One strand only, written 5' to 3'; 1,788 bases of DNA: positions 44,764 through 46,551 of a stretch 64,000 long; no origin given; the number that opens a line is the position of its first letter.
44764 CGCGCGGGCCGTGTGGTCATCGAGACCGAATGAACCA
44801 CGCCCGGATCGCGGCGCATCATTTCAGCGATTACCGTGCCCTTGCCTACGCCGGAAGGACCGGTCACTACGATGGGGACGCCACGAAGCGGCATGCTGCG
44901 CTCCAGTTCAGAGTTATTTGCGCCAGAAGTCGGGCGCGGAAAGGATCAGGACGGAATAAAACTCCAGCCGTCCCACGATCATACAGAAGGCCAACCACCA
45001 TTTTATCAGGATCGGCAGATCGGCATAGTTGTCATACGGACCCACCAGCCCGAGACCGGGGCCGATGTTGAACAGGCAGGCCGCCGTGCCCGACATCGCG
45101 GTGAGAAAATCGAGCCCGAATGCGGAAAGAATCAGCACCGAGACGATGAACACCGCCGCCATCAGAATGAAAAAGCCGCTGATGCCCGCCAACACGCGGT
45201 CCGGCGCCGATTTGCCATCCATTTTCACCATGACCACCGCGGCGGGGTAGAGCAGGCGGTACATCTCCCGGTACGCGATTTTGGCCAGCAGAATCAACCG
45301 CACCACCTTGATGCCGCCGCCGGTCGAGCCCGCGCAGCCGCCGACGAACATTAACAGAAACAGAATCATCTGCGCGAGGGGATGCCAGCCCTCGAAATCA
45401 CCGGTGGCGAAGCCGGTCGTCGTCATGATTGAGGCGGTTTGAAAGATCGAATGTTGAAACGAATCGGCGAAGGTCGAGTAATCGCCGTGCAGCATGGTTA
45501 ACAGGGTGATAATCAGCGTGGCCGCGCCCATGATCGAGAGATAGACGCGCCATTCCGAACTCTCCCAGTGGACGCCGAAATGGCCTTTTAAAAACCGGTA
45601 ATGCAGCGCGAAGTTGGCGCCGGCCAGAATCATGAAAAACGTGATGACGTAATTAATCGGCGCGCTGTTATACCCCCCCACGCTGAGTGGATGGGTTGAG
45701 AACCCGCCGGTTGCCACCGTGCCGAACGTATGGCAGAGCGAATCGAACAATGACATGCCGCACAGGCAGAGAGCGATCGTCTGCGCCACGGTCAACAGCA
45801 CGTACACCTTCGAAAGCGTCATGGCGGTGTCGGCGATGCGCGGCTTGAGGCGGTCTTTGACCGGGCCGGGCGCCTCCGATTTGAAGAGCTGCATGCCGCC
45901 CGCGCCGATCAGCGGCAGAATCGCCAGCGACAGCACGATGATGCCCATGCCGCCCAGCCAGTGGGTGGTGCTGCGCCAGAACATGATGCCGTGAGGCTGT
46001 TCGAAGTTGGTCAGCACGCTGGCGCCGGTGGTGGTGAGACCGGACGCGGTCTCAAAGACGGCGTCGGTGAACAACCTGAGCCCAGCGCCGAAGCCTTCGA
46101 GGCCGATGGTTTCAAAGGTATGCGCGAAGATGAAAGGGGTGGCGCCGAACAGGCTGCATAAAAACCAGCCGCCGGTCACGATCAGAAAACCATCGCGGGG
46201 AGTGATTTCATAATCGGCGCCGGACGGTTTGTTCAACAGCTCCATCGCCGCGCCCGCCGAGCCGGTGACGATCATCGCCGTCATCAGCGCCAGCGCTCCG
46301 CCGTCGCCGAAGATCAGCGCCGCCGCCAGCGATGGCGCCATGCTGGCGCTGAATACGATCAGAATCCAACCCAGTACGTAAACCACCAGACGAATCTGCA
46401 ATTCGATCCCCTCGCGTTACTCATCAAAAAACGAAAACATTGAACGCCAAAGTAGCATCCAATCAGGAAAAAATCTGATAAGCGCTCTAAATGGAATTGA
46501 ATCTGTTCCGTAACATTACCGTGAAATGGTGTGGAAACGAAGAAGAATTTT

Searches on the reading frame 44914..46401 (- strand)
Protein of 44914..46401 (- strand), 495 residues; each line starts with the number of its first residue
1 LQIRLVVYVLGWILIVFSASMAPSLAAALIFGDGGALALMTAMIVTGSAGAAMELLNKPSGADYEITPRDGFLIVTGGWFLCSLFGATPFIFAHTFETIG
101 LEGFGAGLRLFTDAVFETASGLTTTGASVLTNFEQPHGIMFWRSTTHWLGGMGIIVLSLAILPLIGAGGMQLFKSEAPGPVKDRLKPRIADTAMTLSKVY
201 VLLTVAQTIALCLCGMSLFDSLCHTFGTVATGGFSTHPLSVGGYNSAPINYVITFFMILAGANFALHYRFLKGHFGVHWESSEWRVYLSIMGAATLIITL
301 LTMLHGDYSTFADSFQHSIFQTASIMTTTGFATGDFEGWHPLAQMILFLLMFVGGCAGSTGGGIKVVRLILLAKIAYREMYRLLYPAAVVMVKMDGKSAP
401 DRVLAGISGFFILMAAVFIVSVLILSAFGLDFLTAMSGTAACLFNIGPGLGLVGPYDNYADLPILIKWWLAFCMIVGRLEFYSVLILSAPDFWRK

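Call 69: search_protein_families(library=pfam, proteins=[window:44914-46401:-], max_evalue=0.00001)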
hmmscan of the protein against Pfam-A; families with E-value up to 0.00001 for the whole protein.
window:44914-46401:- (495 aa): 1 family
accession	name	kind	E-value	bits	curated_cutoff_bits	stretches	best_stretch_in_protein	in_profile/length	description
PF02386.22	TrkH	-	5e-63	213.7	27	1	44-489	10-491/502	Cation transport protein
